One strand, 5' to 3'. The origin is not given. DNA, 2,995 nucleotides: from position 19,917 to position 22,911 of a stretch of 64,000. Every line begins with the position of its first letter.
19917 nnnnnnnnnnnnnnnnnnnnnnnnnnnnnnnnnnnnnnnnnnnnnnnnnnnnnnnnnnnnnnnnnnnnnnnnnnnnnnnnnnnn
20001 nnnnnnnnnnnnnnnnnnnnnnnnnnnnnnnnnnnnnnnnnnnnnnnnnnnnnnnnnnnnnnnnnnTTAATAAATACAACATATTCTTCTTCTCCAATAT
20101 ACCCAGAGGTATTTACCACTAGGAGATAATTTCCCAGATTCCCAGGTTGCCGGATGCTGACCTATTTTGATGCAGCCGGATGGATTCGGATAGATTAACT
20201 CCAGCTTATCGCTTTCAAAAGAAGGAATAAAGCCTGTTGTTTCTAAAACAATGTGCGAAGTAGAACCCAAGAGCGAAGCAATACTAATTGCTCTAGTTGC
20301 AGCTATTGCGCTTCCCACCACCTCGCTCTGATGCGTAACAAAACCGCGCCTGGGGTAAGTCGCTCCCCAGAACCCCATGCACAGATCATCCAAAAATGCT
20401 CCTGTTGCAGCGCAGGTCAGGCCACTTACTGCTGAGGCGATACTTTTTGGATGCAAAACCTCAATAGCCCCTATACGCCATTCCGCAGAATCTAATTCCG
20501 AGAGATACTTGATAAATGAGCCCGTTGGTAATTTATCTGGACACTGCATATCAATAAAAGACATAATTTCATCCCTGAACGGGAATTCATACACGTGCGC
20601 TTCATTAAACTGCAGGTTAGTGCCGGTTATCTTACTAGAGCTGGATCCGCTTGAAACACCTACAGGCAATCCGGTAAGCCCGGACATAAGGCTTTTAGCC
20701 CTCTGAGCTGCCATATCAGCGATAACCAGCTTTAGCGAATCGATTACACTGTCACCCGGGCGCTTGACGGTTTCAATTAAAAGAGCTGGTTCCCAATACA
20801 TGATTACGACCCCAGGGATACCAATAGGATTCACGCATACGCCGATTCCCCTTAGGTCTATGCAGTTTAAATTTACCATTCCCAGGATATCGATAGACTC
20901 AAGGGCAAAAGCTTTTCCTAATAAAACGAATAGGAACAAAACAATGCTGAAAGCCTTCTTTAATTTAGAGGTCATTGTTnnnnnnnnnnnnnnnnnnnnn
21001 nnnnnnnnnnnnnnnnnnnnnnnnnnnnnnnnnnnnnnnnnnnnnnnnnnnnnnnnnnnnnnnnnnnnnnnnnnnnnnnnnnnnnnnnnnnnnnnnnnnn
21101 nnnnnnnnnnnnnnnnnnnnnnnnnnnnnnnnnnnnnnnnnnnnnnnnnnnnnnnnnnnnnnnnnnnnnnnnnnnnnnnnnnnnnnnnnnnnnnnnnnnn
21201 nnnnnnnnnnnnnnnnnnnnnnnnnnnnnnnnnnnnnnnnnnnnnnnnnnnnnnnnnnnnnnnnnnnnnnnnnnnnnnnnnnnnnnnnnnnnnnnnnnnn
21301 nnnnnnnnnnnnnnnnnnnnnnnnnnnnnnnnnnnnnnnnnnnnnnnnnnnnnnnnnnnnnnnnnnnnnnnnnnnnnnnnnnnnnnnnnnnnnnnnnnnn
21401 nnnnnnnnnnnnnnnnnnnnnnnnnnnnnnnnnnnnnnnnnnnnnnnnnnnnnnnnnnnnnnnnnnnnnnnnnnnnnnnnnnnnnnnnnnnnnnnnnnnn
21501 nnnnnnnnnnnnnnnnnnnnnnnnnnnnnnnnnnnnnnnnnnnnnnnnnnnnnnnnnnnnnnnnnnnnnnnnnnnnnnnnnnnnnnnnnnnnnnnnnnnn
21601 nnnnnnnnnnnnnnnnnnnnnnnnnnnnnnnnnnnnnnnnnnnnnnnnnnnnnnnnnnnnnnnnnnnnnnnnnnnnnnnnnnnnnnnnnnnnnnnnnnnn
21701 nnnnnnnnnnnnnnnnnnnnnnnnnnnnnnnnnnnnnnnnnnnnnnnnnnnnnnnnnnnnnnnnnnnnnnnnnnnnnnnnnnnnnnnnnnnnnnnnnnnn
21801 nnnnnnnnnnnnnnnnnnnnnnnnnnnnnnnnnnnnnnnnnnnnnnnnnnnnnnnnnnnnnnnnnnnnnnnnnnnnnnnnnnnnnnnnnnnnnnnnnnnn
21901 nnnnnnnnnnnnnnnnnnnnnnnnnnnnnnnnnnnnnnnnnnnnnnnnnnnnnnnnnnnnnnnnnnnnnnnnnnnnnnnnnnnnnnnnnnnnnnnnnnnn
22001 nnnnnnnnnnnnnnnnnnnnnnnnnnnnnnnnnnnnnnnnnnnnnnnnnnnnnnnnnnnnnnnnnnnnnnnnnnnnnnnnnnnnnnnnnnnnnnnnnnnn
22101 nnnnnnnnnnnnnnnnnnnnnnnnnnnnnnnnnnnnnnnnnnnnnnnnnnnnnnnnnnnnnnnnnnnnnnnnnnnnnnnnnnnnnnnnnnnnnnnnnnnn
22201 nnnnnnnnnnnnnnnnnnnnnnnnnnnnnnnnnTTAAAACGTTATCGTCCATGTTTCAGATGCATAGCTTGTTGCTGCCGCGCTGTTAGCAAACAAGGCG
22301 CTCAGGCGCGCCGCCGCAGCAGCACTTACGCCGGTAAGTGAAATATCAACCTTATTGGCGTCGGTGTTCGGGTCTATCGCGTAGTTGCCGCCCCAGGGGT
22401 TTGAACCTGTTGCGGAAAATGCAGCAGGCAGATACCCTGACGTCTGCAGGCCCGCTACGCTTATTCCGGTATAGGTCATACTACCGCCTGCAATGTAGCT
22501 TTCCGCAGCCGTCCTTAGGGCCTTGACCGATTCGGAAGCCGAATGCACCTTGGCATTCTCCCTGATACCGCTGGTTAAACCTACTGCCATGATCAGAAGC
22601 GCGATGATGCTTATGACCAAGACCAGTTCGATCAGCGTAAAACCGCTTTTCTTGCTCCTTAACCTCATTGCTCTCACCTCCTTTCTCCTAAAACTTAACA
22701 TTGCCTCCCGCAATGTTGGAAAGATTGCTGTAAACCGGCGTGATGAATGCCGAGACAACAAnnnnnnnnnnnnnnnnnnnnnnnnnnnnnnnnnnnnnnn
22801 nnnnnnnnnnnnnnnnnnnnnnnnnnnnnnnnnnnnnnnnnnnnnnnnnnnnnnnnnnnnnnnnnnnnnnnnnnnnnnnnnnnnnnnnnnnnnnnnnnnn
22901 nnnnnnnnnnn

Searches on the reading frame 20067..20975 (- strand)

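Call 17: search_protein_families(library=pfam, proteins=[window:20067-20975:-], max_evalue=0.001)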
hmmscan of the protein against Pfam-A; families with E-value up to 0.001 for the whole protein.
window:20067-20975:- (302 aa): 1 family
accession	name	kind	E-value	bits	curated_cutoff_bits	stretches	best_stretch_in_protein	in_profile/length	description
PF06834.16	TraU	-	2e-34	119.8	26.5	1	41-301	36-305/306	TraU protein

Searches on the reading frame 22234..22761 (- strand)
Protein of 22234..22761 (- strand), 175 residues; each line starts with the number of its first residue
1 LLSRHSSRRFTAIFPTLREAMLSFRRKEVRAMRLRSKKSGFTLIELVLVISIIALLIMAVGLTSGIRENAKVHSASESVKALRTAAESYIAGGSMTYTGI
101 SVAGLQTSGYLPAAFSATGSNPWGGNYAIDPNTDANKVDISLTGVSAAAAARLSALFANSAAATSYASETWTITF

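Call 53: search_protein_families(library=pfam, proteins=[window:22234-22761:-], max_evalue=0.001)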
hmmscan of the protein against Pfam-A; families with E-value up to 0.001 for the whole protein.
window:22234-22761:- (175 aa): 3 families
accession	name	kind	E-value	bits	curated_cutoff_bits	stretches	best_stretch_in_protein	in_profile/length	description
PF07963.17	N_methyl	-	8.3e-07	28.8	21.2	1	35-60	1-26/27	Prokaryotic N-terminal methylation motif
PF08805.16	PilS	-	7.6e-05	23.2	22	1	70-161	9-98/138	PilS N terminal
PF05307.16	Bundlin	-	0.00026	21.7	22.3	1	68-147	5-91/151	Bundlin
